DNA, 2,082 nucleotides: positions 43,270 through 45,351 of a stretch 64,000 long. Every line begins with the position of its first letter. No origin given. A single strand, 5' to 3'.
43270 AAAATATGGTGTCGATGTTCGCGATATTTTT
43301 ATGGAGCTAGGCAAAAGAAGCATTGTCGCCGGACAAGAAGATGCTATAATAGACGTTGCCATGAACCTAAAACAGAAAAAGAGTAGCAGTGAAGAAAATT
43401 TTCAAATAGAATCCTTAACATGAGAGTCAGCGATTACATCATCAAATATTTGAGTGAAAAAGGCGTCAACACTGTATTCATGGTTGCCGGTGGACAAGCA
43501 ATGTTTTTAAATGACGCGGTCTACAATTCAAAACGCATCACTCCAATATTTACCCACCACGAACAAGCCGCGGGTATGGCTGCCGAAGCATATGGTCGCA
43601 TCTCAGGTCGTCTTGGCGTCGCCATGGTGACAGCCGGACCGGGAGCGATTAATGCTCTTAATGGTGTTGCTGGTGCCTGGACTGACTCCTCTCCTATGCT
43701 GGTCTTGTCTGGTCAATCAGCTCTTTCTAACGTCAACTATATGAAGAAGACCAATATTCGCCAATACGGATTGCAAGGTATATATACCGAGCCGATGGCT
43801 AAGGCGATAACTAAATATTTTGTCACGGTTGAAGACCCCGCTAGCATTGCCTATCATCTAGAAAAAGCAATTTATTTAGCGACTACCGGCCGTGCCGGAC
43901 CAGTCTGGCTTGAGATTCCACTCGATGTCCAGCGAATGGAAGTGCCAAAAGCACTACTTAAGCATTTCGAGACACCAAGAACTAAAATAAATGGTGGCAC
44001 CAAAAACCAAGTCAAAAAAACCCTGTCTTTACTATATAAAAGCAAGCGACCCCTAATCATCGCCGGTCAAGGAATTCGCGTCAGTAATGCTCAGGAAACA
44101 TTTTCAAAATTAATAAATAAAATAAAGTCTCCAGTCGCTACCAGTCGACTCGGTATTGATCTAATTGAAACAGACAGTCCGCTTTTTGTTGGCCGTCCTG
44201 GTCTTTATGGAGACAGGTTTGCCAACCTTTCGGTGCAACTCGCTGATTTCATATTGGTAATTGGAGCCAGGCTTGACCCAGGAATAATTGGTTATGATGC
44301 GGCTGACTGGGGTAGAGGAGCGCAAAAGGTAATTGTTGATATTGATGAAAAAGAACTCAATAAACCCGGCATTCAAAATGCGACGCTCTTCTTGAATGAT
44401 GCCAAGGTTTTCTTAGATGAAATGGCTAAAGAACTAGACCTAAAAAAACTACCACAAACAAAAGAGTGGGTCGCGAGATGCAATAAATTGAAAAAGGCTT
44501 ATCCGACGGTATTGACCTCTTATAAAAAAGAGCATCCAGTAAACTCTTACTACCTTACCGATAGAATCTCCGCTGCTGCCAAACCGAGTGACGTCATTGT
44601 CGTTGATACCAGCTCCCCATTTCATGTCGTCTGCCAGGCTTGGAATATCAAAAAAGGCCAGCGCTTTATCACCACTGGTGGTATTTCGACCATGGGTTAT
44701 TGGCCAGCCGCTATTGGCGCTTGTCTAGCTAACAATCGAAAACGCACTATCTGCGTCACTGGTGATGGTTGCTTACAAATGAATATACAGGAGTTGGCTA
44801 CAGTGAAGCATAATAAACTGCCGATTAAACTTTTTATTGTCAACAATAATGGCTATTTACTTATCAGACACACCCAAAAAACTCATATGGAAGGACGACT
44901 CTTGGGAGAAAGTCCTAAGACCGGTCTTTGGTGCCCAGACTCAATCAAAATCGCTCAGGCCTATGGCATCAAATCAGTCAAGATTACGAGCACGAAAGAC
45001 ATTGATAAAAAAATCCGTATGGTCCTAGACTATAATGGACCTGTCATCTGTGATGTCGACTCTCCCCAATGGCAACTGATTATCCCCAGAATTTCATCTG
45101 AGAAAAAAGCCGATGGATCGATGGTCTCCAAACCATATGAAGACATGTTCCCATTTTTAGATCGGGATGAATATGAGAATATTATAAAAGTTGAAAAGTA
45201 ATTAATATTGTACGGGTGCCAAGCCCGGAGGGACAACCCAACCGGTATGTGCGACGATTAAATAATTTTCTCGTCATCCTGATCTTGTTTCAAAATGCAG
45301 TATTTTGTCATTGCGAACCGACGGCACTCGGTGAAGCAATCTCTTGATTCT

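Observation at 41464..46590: DmpF/DmpG-like dehydrogenase-aldolase pair, an ALS/YerE-like ThDP enzyme and an aminotransferase embedded in a glycan locus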

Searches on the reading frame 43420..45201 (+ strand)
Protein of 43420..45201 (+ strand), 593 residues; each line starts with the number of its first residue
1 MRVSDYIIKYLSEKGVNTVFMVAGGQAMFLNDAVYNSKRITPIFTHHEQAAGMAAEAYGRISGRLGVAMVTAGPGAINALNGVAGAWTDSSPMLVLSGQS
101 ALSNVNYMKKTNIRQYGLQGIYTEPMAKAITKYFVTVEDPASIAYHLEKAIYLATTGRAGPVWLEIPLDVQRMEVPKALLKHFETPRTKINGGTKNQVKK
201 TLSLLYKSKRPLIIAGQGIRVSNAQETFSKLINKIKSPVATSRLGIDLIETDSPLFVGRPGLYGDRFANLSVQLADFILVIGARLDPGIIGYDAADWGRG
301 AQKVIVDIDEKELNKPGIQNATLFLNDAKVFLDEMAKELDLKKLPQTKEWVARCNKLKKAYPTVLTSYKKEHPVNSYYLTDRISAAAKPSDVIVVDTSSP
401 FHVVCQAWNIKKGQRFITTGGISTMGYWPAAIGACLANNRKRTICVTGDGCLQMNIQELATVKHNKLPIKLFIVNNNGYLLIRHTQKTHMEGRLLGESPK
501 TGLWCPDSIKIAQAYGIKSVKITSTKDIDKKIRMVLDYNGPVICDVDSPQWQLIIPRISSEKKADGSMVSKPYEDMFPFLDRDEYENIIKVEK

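Call 3: search_protein_families(library=pfam, proteins=[window:43420-45201:+])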
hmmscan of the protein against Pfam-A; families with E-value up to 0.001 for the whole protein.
window:43420-45201:+ (593 aa): 3 families
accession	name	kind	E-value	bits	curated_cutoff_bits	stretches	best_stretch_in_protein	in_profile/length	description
PF02776.23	TPP_enzyme_N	-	1.4e-36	125.3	26.8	1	1-115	1-107/119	Thiamine pyrophosphate enzyme, N-terminal TPP binding domain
PF02775.26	TPP_enzyme_C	-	1.7e-34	119.3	21.9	1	403-546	8-151/151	Thiamine pyrophosphate enzyme, C-terminal TPP binding domain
PF00205.28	TPP_enzyme_M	-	3.9e-26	91.8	30.4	1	198-333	1-135/137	Thiamine pyrophosphate enzyme, central domain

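Call 4: search_protein_families(library=ncbifam, proteins=[window:43420-45201:+])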
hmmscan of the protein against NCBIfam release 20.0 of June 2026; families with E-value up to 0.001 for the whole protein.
window:43420-45201:+ (593 aa): 54 families (the best 25 are shown)
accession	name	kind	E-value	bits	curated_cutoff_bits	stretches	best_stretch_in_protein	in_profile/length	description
TIGR00118.1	acolac_lg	equivalog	2.1e-109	366.5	538.35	1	2-559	2-545/557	biosynthetic-type acetolactate synthase large subunit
NF004710.0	PRK06048.1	equivalog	6.1e-104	348.5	976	1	1-549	8-538/561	acetolactate synthase large subunit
NF004919.0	PRK06276.1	equivalog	7.3e-101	338.3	866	1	1-546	1-536/582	acetolactate synthase large subunit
NF006524.0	PRK08978.1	equivalog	6.8e-98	328.3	738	1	3-557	3-533/548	acetolactate synthase 2 catalytic subunit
NF005584.0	PRK07282.1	equivalog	1.1e-96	324.7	970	1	4-565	13-557/566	acetolactate synthase large subunit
NF006016.1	PRK08155.1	equivalog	3.1e-93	313.1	870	1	4-556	6-540/554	acetolactate synthase large subunit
NF005228.0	PRK06725.1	equivalog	4.8e-93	312.3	991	1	4-574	19-570/571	acetolactate synthase large subunit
NF005824.0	PRK07710.1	equivalog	6.1e-91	305.5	976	1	4-562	20-562/573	acetolactate synthase large subunit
NF005651.0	PRK07418.1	subfamily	3.5e-89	299.6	942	1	7-569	25-579/617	acetolactate synthase large subunit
NF006319.0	PRK08527.1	equivalog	2.8e-88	296.8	905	1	3-561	6-551/565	acetolactate synthase large subunit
NF005860.0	PRK07789.1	equivalog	2e-87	294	881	1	4-570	37-600/615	acetolactate synthase large subunit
NF005058.0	PRK06466.1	equivalog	4.9e-87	292.7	951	1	4-540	7-538/574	acetolactate synthase 3 large subunit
NF006581.0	PRK09107.1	equivalog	4.8e-86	289.3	974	1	4-568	14-573/595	acetolactate synthase 3 large subunit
NF005409.0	PRK06965.1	equivalog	3.5e-82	276.7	1035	1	4-537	24-549/587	acetolactate synthase 3 catalytic subunit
NF006052.0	PRK08199.1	subfamily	5.8e-77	259.3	539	1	6-550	13-539/559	thiamine pyrophosphate protein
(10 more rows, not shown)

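Call 8: find_homologous_proteins(query=window:43420-45201:+, max_evalue=1e-30)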
Query window:43420-45201:+ (593 aa): 7923 proteins with E <= 1e-30 among 8000 candidates; the best 120 are listed.
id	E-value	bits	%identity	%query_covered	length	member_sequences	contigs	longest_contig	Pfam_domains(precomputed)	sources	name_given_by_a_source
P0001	0.0e+0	1350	100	100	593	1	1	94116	PF02775.27,PF02776.24,PF00205.29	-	-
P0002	0.0e+0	1162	84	99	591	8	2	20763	PF02775.27,PF02776.24,PF00205.29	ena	-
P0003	0.0e+0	1106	80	99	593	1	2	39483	PF02775.27,PF02776.24,PF00205.29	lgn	-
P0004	0.0e+0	1098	80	99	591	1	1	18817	PF02775.27,PF02776.24,PF00205.29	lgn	-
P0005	0.0e+0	1089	79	100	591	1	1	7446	PF02775.27,PF02776.24,PF00205.29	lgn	-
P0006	0.0e+0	1050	77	99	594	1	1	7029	PF02775.27,PF02776.24,PF00205.29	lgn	-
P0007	0.0e+0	1049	76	99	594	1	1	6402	PF02775.27,PF02776.24,PF00205.29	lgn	-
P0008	0.0e+0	1019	74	99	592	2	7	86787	PF02775.27,PF02776.24,PF00205.29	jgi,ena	-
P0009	0.0e+0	1016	74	99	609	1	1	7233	PF02775.27,PF02776.24,PF00205.29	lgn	-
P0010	6.1e-296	1001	72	100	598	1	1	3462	PF02775.27,PF02776.24,PF00205.29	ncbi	-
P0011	7.2e-273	924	67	100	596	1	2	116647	PF02775.27,PF02776.24,PF00205.29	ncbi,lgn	-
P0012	6.0e-272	921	65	100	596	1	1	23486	PF02775.27,PF02776.24,PF00205.29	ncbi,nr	ncbi:MAG: thiamine pyrophosphate-binding protein [bacterium]|nr:thiamine pyrophosphate-binding prote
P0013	1.0e-270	917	66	99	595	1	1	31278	PF02775.27,PF02776.24,PF00205.29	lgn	-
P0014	7.9e-270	914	67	100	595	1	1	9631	PF02775.27,PF02776.24,PF00205.29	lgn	-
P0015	1.4e-268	910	66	100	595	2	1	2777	PF02775.27,PF02776.24,PF00205.29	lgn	-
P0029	1.2e-263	894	66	100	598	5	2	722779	PF02775.27,PF02776.24,PF00205.29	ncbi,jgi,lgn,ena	-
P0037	1.1e-262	891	65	100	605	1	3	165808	PF02775.27,PF02776.24,PF00205.29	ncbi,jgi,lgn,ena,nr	ncbi:MAG TPA: thiamine pyrophosphate-binding protein [Candidatus Acidoferrales bacterium]|nr:thiamin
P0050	3.7e-260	882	63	100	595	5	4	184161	PF02775.27,PF02776.24,PF00205.29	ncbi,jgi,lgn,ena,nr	ncbi:MAG TPA: thiamine pyrophosphate-binding protein [Patescibacteria group bacterium]|nr:thiamine p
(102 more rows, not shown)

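Call 9: find_encoding_contigs(protein=P0029, flank=10000, max_places=2)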
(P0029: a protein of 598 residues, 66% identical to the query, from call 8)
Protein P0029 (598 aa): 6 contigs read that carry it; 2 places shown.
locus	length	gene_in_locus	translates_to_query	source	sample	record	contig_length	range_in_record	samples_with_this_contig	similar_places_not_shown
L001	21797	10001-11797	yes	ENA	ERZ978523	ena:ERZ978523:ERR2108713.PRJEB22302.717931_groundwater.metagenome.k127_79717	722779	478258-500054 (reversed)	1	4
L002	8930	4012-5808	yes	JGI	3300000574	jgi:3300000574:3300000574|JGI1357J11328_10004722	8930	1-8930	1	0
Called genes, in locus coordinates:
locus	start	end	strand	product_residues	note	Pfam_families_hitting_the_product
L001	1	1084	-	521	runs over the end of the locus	PF09913:DUF2142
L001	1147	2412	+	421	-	-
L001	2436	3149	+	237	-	PF00535:Glycos_transf_2, PF10111:Glyco_tranf_2_2 (weak)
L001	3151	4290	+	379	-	PF00155:Aminotran_1_2, PF01041:DegT_DnrJ_EryC1, PF01212:Beta_elim_lyase, PF00266:Aminotran_5 (weak), PF01053:Cys_Met_Meta_PP (weak), PF01276:OKR_DC_1 (weak)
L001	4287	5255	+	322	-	PF01073:3Beta_HSD, PF01370:Epimerase, PF02719:Polysacc_synt_2 (weak), PF04321:RmlD_sub_bind, PF07993:NAD_binding_4 (faint), PF16363:GDP_Man_Dehyd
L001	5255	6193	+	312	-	PF01073:3Beta_HSD, PF01370:Epimerase, PF02719:Polysacc_synt_2, PF04321:RmlD_sub_bind, PF07993:NAD_binding_4 (faint), PF16363:GDP_Man_Dehyd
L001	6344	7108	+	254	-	PF00483:NTP_transferase, PF12804:NTP_transf_3 (weak)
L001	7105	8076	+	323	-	PF04321:RmlD_sub_bind, PF01073:3Beta_HSD, PF01370:Epimerase, PF02719:Polysacc_synt_2, PF16363:GDP_Man_Dehyd, PF07993:NAD_binding_4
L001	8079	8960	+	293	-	PF01118:Semialdhyde_dh (weak), PF01408:GFO_IDH_MocA (faint), PF09290:AcetDehyd-dimer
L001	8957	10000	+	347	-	PF00682:HMGL-like, PF07836:DmpG_comm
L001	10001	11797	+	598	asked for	PF02776:TPP_enzyme_N, PF00205:TPP_enzyme_M, PF02775:TPP_enzyme_C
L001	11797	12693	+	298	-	PF01370:Epimerase, PF04321:RmlD_sub_bind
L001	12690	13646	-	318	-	PF00535:Glycos_transf_2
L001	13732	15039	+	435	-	PF00266:Aminotran_5 (weak), PF01041:DegT_DnrJ_EryC1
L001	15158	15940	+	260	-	PF01061:ABC2_membrane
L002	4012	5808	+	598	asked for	PF02776:TPP_enzyme_N, PF00205:TPP_enzyme_M, PF02775:TPP_enzyme_C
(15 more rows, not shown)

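Call 10: find_encoding_contigs(protein=P0050, flank=10000, max_places=2)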
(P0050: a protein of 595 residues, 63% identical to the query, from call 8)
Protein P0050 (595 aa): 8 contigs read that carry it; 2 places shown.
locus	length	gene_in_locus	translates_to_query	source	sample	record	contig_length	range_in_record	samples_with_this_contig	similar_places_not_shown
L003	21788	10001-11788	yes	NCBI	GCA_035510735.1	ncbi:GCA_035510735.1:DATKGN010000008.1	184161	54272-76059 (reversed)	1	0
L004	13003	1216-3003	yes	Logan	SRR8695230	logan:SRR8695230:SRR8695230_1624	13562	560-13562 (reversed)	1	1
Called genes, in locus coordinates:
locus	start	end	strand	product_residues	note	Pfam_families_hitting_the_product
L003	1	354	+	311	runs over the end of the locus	PF00535:Glycos_transf_2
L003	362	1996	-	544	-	PF13231:PMT_2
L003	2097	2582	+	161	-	-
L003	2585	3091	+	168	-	-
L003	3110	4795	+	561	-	PF14306:PUA_2, PF01747:ATP-sulfurylase, PF01583:APS_kinase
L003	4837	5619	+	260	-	PF00483:NTP_transferase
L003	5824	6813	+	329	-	PF00106:adh_short, PF01073:3Beta_HSD, PF01370:Epimerase, PF02719:Polysacc_synt_2, PF04321:RmlD_sub_bind, PF07993:NAD_binding_4, PF13460:NAD_binding_10, PF16363:GDP_Man_Dehyd, +2 more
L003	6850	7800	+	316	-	PF00535:Glycos_transf_2, PF13641:Glyco_tranf_2_3 (weak)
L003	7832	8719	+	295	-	PF01118:Semialdhyde_dh (faint), PF09290:AcetDehyd-dimer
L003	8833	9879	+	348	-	PF00682:HMGL-like, PF07836:DmpG_comm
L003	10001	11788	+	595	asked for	PF02776:TPP_enzyme_N, PF00205:TPP_enzyme_M, PF02775:TPP_enzyme_C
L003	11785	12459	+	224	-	PF13302:Acetyltransf_3, PF00583:Acetyltransf_1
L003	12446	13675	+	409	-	PF00155:Aminotran_1_2, PF01041:DegT_DnrJ_EryC1, PF00266:Aminotran_5 (weak)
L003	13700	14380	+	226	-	-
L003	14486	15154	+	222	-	-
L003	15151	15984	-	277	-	-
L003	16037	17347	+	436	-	PF01041:DegT_DnrJ_EryC1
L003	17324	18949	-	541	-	-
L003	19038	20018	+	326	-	PF01370:Epimerase, PF04321:RmlD_sub_bind, PF01073:3Beta_HSD, PF02719:Polysacc_synt_2 (weak), PF16363:GDP_Man_Dehyd, PF07993:NAD_binding_4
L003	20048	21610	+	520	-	-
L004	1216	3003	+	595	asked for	PF02776:TPP_enzyme_N, PF00205:TPP_enzyme_M, PF02775:TPP_enzyme_C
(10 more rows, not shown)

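Call 11: find_encoding_contigs(protein=P0037, flank=10000, max_places=2)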
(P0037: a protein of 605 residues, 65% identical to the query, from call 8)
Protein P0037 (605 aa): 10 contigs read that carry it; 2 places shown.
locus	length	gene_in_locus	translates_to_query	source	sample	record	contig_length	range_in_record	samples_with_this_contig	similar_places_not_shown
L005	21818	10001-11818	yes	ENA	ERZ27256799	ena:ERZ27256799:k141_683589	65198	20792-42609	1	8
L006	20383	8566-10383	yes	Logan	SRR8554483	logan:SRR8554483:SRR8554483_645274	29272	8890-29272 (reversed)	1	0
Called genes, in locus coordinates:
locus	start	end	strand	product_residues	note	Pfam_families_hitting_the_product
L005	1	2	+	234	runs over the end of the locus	PF00535:Glycos_transf_2, PF13641:Glyco_tranf_2_3 (weak)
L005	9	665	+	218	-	PF13489:Methyltransf_23, PF13847:Methyltransf_31 (weak), PF08241:Methyltransf_11, PF13649:Methyltransf_25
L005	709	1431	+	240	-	PF00535:Glycos_transf_2, PF10111:Glyco_tranf_2_2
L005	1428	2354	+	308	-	PF01073:3Beta_HSD, PF01370:Epimerase, PF02719:Polysacc_synt_2, PF04321:RmlD_sub_bind, PF05368:NmrA, PF07993:NAD_binding_4 (faint), PF13460:NAD_binding_10, PF16363:GDP_Man_Dehyd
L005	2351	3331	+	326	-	PF00288:GHMP_kinases_N, PF08544:GHMP_kinases_C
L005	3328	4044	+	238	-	PF13580:SIS_2, PF01380:SIS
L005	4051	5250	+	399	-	PF00483:NTP_transferase, PF12804:NTP_transf_3, PF00702:Hydrolase, PF13419:HAD_2 (weak), PF08645:PNK3P, PF13242:Hydrolase_like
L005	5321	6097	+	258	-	PF00483:NTP_transferase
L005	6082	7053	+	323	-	PF04321:RmlD_sub_bind, PF05368:NmrA (faint), PF01073:3Beta_HSD, PF01370:Epimerase, PF02719:Polysacc_synt_2, PF07993:NAD_binding_4, PF16363:GDP_Man_Dehyd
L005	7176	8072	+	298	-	PF00535:Glycos_transf_2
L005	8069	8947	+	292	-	PF01118:Semialdhyde_dh, PF01408:GFO_IDH_MocA (faint), PF09290:AcetDehyd-dimer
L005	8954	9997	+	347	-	PF00682:HMGL-like, PF07836:DmpG_comm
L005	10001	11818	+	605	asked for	PF02776:TPP_enzyme_N, PF00205:TPP_enzyme_M, PF02775:TPP_enzyme_C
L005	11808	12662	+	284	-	PF01370:Epimerase, PF04321:RmlD_sub_bind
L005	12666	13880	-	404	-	PF00155:Aminotran_1_2 (weak), PF01041:DegT_DnrJ_EryC1, PF01053:Cys_Met_Meta_PP (weak), PF01212:Beta_elim_lyase (weak)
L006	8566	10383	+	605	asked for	PF02776:TPP_enzyme_N, PF00205:TPP_enzyme_M, PF02775:TPP_enzyme_C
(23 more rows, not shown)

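Call 15: search_solved_structures(query=window:43420-45201:+, max_evalue=1e-20, show_alignments=1)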
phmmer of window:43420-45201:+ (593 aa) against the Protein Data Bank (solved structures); distinct sequences matched with E-value up to 1e-20: 95 (the best 60 are shown).
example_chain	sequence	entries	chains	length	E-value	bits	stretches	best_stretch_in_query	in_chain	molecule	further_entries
8rph_A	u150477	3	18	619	2e-118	399.6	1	2-587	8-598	Thiamine pyrophosphate-binding protein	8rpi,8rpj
5ahk_A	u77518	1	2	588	1.7e-69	238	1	1-559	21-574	ACETOLACTATE SYNTHASE II, LARGE SUBUNIT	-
3e9y_A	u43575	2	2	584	1e-66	228.9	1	4-560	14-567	Acetolactate synthase, chloroplastic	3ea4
7tzz_A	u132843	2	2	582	2.5e-66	227.6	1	4-560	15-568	Acetolactate synthase, chloroplastic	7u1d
7u25_A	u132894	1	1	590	2.9e-66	227.3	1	4-560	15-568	Acetolactate synthase, chloroplastic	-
7stq_A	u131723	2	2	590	3e-66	227.3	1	4-560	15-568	Acetolactate synthase, chloroplastic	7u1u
6u9h_A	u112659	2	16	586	3.7e-66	227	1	4-560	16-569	Acetolactate synthase, chloroplastic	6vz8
1ybh_A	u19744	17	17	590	3.8e-66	227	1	4-560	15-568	Acetolactate synthase, chloroplast | Acetolactate synthase | Acetolactate synthase, chloroplastic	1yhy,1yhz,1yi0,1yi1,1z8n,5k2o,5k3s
8et5_A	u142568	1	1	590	6.6e-66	226.2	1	4-559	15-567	Acetolactate synthase, chloroplastic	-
1jsc_A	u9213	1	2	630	3.6e-65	223.7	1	10-560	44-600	ACETOHYDROXY-ACID SYNTHASE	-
6u9d_A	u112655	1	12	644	3.9e-65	223.6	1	10-560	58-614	Acetolactate synthase catalytic subunit, mitochondrial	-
1n0h_A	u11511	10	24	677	4.7e-65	223.4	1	10-560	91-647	Acetolactate synthase | Acetolactate synthase, mitochondrial | Acetolactate synthase catalytic subunit, mitochondrial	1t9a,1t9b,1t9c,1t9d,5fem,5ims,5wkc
6lpi_A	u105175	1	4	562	7.2e-65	222.8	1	4-557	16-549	Acetolactate synthase isozyme 1 large subunit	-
6dek_A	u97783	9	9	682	1.8e-60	208.2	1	15-565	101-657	Acetolactate synthase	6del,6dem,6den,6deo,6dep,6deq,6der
6wo1_A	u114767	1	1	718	8.6e-58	199.4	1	15-544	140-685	Acetohydroxyacid synthase catalytic subunit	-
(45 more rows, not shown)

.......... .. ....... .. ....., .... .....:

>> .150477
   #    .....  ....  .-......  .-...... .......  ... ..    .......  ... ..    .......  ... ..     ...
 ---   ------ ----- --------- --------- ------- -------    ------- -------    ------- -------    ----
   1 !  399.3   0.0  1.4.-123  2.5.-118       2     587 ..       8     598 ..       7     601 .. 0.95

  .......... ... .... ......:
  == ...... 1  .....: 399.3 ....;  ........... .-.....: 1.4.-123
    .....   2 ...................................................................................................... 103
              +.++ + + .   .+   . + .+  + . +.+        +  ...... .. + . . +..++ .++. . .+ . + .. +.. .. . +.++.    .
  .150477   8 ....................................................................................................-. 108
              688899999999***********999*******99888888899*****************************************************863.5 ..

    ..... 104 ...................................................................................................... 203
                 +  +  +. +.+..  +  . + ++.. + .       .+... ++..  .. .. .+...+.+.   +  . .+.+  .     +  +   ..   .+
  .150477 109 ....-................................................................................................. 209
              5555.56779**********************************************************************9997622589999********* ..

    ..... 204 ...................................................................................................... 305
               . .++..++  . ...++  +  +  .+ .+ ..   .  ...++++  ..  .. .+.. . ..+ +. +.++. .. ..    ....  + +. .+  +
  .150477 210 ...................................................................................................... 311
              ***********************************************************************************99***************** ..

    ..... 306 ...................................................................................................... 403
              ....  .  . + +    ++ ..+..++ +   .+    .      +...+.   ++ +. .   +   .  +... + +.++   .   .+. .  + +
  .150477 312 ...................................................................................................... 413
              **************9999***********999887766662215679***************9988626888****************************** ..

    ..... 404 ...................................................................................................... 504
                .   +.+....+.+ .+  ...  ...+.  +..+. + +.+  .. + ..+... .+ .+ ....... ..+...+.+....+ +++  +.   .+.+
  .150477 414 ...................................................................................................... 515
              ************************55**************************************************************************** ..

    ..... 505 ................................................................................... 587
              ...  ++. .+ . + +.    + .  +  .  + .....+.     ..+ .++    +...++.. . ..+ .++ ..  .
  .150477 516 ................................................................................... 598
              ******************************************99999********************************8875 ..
